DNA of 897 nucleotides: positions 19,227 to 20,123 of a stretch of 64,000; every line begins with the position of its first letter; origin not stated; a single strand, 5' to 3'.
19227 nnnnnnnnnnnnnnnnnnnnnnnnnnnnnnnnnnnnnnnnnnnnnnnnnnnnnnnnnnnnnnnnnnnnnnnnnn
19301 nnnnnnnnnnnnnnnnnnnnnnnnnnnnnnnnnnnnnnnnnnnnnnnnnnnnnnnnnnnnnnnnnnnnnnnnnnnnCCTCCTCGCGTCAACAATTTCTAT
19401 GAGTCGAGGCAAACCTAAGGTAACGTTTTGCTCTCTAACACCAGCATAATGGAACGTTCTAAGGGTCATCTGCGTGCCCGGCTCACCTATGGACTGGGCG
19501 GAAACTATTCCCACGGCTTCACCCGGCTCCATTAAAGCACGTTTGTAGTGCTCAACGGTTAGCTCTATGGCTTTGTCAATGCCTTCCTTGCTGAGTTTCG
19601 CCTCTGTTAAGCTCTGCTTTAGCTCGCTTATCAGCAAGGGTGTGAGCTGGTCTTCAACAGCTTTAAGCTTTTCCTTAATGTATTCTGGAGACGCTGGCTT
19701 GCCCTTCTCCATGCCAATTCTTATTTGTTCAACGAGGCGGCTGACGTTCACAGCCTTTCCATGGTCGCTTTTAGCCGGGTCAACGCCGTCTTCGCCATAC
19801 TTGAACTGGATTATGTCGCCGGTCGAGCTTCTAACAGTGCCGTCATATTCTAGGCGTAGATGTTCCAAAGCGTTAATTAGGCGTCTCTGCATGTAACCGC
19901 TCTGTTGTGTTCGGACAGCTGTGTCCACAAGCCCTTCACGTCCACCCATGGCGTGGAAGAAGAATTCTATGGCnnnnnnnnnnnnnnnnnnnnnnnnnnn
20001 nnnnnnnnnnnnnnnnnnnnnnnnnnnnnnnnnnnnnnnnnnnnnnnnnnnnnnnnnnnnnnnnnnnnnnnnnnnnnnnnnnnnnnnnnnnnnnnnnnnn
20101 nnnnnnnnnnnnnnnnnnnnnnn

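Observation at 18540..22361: RpoA encoded as a single fused A'+A'' polypeptide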

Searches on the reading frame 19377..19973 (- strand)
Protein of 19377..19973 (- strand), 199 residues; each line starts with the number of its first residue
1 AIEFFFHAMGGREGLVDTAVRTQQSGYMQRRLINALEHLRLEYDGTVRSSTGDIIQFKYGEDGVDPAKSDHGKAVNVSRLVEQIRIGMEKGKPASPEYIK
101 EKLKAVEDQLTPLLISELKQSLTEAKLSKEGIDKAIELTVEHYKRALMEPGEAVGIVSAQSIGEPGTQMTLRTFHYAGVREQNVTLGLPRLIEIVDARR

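Call 28: search_solved_structures(query=window:19377-19973:-, max_evalue=0.00001, show_alignments=5)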
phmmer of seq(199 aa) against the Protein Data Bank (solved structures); distinct sequences matched with E-value up to 0.00001: 119 (the best 60 are shown).
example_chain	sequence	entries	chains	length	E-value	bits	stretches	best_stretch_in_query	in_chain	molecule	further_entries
7a6h_A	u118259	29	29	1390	1.1e-48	168.6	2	3-98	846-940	DNA-directed RNA polymerase III subunit RPC1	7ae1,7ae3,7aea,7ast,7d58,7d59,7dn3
5x4z_A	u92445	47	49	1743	1.4e-46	161.7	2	3-68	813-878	DNA-directed RNA polymerase subunit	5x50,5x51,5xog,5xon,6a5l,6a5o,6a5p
5fj8_A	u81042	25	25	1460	1.3e-45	158.6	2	3-79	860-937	DNA-DIRECTED RNA POLYMERASE III SUBUNIT RPC1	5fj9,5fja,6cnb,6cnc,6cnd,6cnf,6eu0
3h0g_A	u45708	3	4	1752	1.9e-44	154.7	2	3-68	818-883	DNA-directed RNA polymerase II subunit rpb1 | RNA polymerase II subunit Rpb1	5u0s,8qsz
7ui9_A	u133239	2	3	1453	1e-43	152.3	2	3-69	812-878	DNA-directed RNA polymerase II subunit RPB1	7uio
9kdq_A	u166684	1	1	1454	1e-43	152.3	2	3-69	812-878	DNA-directed RNA polymerase II subunit RPB1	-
3j0k_A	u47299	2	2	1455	1.1e-43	152.3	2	3-69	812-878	DNA-directed RNA polymerase II largest subunit | DNA-directed RNA polymerase II subunit RPB1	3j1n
4a3b_A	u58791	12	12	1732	1.6e-43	151.7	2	3-69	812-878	DNA-DIRECTED RNA POLYMERASE II SUBUNIT RPB1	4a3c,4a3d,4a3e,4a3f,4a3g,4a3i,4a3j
5ip7_A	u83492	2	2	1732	1.6e-43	151.7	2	3-69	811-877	DNA-directed RNA polymerase II subunit RPB1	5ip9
1i3q_A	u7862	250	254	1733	1.6e-43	151.7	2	3-69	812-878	DNA-DIRECTED RNA POLYMERASE II LARGEST SUBUNIT | RPB1 | DNA-directed RNA polymerase II subunit RPB1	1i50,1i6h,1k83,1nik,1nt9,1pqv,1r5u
8u9x_A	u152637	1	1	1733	3.1e-43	150.8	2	3-69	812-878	DNA-directed RNA polymerase II subunit RPB1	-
9mu7_A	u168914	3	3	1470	6.8e-42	146.4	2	3-64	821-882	DNA-directed RNA polymerase II subunit RPB1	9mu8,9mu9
7vba_A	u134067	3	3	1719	1.5e-41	145.3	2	3-69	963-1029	DNA-directed RNA polymerase I subunit RPA1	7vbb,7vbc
7ob9_A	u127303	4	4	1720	1.5e-41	145.3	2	3-69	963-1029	DNA-directed RNA polymerase I subunit RPA1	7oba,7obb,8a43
7ega_o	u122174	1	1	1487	2.5e-41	144.6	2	3-65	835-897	DNA-directed RNA polymerase subunit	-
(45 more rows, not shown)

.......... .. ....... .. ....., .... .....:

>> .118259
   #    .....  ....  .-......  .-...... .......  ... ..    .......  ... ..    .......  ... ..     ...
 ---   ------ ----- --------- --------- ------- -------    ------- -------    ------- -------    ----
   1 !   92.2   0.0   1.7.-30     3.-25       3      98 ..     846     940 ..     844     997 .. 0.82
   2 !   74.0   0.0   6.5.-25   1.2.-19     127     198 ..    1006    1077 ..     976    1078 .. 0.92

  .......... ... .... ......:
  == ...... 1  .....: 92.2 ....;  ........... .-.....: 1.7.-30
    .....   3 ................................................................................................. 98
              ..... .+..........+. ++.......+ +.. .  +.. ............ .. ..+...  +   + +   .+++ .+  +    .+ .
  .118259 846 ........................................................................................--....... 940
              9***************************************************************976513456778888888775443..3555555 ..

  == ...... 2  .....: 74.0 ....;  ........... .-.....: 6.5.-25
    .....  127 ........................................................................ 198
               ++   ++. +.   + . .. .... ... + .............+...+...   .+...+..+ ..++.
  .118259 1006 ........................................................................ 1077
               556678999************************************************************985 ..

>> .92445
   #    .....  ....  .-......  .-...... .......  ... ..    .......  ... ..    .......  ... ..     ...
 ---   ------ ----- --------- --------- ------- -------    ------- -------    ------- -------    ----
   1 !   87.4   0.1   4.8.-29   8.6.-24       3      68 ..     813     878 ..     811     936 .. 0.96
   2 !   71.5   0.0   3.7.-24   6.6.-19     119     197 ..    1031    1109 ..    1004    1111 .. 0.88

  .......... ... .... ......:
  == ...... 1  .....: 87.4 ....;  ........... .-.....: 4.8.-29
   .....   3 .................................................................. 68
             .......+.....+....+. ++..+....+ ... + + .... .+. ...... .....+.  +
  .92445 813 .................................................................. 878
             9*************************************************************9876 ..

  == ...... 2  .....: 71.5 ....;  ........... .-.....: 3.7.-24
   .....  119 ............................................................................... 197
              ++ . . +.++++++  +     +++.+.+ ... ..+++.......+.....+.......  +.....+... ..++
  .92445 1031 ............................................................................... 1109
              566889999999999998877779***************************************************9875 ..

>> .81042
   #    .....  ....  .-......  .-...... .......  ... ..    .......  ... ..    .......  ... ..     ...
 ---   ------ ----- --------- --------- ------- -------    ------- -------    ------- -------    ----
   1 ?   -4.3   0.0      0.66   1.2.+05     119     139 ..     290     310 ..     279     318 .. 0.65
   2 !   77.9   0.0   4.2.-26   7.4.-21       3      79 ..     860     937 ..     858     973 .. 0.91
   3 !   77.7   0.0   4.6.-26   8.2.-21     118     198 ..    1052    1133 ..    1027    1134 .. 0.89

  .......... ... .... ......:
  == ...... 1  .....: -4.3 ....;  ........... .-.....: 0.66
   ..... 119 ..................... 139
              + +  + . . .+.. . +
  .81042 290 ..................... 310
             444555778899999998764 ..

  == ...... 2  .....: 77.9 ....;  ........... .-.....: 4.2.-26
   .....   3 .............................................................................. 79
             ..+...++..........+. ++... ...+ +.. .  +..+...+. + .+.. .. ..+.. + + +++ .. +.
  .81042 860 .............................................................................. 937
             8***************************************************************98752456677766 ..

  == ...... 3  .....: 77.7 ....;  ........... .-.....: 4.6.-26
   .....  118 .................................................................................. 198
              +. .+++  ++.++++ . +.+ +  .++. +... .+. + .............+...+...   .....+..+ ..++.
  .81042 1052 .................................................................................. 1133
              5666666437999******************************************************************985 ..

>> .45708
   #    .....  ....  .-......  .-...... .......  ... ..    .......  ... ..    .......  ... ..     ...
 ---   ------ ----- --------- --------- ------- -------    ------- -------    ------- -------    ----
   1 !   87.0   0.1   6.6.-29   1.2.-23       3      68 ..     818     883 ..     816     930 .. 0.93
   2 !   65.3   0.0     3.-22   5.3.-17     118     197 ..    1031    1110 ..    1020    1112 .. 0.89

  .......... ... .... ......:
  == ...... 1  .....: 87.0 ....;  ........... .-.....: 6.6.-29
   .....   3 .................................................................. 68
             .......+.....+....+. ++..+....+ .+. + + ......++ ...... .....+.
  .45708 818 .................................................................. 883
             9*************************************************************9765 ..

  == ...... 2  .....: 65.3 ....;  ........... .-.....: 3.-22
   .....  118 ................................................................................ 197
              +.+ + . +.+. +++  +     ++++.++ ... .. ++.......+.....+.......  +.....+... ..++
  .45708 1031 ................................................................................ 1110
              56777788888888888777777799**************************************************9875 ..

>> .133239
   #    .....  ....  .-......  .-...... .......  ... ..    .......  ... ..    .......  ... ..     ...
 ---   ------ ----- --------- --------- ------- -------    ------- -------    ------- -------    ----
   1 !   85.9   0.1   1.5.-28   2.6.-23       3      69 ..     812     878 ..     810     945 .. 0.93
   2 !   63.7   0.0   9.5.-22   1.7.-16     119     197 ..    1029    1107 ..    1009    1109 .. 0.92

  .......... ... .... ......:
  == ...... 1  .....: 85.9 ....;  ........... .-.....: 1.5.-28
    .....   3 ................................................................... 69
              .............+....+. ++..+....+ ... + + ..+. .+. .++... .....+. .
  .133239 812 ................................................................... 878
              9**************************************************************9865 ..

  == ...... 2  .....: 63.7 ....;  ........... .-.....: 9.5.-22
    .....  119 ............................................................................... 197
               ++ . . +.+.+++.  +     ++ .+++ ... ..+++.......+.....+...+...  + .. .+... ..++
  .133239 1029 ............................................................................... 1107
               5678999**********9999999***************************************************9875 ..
